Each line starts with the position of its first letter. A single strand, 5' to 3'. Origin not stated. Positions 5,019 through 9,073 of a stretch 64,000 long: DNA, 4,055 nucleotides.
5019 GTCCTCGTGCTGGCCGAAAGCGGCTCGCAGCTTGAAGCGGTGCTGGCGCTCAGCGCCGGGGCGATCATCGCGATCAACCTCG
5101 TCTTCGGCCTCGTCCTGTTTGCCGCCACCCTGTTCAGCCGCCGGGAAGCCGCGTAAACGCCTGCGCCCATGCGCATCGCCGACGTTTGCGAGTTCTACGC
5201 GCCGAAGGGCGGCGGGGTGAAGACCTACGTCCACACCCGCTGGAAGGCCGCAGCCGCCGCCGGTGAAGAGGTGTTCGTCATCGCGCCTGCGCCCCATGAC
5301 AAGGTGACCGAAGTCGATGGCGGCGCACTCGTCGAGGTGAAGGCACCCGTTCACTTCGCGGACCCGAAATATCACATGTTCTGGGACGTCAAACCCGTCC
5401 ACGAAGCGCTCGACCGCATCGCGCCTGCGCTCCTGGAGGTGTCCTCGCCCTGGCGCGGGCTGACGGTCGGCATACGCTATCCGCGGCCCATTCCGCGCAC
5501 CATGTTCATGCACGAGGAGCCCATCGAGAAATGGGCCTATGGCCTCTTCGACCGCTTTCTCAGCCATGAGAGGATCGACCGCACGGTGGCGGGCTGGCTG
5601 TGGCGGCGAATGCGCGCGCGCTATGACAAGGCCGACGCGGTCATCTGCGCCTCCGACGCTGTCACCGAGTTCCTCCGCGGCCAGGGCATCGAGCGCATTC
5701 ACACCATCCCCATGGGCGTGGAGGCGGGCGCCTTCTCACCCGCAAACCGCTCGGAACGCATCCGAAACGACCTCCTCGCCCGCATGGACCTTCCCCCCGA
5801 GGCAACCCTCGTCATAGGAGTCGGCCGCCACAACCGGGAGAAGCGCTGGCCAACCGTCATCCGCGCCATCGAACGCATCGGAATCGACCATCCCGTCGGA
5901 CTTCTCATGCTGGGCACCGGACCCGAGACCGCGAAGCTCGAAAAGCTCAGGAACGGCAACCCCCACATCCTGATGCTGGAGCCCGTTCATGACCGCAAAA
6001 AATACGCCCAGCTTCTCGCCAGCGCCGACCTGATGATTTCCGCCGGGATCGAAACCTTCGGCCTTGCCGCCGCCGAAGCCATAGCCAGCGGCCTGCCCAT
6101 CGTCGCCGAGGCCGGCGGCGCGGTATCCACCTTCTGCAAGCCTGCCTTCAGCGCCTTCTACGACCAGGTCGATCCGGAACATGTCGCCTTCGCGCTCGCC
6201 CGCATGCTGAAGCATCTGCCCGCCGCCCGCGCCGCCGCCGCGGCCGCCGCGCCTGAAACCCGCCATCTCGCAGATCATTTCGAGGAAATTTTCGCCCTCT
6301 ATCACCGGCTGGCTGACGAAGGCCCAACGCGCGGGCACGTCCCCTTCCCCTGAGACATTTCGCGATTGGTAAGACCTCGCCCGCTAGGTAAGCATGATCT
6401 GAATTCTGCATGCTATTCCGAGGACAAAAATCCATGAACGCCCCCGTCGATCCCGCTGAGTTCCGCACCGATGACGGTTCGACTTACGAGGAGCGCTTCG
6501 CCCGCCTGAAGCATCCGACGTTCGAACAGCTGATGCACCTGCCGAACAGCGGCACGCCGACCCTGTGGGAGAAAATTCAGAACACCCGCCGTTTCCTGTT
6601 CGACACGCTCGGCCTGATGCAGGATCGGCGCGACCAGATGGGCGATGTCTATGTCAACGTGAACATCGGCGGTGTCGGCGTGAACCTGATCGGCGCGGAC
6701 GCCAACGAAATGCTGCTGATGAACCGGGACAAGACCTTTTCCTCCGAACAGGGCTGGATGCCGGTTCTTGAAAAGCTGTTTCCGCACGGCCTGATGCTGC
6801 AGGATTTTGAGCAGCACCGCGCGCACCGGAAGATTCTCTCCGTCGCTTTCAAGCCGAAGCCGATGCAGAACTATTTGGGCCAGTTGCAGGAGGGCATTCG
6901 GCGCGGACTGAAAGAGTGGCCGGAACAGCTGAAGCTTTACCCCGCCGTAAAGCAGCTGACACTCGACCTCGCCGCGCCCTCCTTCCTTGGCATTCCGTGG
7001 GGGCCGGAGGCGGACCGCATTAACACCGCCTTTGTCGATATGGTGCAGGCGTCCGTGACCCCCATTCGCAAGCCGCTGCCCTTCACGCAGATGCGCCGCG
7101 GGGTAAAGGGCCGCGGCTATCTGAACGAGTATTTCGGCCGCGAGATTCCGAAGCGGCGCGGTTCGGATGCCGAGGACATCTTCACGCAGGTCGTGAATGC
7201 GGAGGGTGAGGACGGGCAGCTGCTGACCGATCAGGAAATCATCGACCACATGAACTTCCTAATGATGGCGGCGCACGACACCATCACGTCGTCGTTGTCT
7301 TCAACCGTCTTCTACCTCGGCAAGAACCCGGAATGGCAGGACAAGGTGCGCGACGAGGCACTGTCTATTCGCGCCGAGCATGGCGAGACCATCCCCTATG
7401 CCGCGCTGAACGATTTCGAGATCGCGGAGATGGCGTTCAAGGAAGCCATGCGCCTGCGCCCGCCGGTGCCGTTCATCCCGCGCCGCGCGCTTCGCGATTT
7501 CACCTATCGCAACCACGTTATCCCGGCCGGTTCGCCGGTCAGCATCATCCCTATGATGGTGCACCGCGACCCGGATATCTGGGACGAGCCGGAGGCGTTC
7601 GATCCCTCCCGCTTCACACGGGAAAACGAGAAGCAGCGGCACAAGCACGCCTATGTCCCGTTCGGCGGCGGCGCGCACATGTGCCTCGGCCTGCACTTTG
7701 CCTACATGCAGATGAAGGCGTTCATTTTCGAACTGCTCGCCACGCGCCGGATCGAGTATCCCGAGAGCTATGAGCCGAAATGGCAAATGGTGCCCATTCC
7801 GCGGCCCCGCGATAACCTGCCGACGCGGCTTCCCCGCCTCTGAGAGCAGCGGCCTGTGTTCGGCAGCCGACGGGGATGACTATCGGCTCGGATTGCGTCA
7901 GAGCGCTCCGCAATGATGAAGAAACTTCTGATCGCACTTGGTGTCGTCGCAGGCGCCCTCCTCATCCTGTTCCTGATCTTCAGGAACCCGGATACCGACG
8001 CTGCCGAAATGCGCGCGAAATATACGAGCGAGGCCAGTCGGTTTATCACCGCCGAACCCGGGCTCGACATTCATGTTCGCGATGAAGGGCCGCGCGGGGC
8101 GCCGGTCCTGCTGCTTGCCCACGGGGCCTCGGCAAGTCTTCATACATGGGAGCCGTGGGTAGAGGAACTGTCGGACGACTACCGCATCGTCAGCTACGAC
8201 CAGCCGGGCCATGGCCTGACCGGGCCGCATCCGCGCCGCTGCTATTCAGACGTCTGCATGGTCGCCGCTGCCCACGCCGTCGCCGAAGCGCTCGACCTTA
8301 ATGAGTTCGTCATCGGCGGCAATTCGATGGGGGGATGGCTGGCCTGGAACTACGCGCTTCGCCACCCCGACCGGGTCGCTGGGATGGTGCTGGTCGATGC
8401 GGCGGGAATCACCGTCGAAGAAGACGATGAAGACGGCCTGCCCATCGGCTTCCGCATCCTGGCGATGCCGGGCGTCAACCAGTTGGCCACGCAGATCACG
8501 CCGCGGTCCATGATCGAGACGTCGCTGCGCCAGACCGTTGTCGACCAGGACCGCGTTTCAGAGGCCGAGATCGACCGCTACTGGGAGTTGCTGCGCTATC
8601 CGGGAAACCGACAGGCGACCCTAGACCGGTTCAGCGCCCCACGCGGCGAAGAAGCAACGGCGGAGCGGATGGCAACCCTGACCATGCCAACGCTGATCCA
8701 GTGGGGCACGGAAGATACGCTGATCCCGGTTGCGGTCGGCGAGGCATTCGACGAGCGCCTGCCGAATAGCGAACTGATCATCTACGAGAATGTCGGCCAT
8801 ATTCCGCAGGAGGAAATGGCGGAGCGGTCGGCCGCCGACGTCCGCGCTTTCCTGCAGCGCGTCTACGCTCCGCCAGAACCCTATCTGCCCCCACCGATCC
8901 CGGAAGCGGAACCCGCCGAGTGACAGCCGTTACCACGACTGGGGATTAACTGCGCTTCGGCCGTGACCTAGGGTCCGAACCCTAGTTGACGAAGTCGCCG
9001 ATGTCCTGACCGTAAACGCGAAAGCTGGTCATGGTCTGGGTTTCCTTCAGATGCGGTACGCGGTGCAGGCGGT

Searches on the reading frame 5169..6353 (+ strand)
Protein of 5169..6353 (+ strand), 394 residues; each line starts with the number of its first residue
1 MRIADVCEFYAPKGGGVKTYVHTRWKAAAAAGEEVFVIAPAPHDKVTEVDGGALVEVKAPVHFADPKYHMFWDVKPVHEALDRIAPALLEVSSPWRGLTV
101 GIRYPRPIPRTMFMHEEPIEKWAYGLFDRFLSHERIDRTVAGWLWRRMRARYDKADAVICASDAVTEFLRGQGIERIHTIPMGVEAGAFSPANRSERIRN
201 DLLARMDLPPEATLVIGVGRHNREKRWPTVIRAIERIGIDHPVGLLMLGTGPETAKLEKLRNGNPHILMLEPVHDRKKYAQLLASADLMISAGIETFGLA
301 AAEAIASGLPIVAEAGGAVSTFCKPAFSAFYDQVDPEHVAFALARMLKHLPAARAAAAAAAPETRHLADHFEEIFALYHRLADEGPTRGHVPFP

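Call 60: search_protein_families(library=pfam, proteins=[window:5169-6353:+], max_evalue=0.00001)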
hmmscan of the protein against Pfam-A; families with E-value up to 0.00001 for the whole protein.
window:5169-6353:+ (394 aa): 5 families
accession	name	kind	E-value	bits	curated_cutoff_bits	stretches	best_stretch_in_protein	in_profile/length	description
PF13439.12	Glyco_transf_4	-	2.1e-15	57.6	28.5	1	15-185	2-167/170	Glycosyltransferase Family 4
PF00534.26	Glycos_transf_1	-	1.7e-13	50.9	26.4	1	209-353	12-162/172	Glycosyl transferases group 1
PF13692.12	Glyco_trans_1_4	-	2.7e-13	50.8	27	1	215-348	4-141/142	Glycosyl transferases group 1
PF13579.12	Glyco_trans_4_4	-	8.2e-09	36.4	29.7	1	15-183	1-158/158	Glycosyl transferase 4-like domain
PF20706.3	GT4-conflict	-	1.2e-08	34.8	26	1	214-360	199-368/385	Family 4 Glycosyltransferase in conflict systems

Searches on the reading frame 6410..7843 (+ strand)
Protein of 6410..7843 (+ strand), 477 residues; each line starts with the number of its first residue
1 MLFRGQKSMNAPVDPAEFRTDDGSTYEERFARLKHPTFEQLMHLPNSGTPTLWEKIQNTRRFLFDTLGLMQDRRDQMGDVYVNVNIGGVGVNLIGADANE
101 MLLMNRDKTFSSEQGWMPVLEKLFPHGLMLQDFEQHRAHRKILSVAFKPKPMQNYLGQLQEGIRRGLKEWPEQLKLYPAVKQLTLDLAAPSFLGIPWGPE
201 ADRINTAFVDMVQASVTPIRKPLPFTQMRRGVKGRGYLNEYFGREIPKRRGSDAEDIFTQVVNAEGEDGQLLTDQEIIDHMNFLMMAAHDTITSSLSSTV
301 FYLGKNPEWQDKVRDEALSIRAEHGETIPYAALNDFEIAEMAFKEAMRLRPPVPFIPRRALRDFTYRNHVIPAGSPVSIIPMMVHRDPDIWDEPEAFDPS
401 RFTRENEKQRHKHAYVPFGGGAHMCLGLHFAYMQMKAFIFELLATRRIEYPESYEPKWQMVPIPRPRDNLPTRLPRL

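Call 60: search_protein_families(library=pfam, proteins=[window:6410-7843:+], max_evalue=0.00001)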
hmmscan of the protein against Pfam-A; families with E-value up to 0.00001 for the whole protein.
window:6410-7843:+ (477 aa): 1 family
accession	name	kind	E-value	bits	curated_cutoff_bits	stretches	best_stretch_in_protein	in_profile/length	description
PF00067.27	p450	-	3.6e-57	194.6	22.8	1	78-452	34-438/462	Cytochrome P450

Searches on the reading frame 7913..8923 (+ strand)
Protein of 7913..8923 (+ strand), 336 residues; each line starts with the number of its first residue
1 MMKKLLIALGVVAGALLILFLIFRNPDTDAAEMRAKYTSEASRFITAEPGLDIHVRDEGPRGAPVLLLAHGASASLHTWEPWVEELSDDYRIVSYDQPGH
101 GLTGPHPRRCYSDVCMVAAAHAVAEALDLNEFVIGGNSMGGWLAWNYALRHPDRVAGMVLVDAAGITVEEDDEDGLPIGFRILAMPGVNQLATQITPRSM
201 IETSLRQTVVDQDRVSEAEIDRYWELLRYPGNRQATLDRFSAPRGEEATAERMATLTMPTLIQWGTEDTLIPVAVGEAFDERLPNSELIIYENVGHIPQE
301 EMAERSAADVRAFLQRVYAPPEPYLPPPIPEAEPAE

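Call 60: search_protein_families(library=pfam, proteins=[window:7913-8923:+], max_evalue=0.00001)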
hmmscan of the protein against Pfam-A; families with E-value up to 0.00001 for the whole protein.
window:7913-8923:+ (336 aa): 4 families
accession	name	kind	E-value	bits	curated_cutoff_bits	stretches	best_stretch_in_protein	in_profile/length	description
PF00561.26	Abhydrolase_1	-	1.6e-31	110.3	25.8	1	64-301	1-243/245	alpha/beta hydrolase fold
PF12697.13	Abhydrolase_6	-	2.1e-23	84.6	26.3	1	66-307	1-215/217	Alpha/beta hydrolase family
PF12146.15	Hydrolase_4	-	9.2e-18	64.8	27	1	65-296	6-232/239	Serine aminopeptidase, S33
PF07859.19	Abhydrolase_3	-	2.6e-06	27.8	25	1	113-273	55-181/210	alpha/beta hydrolase fold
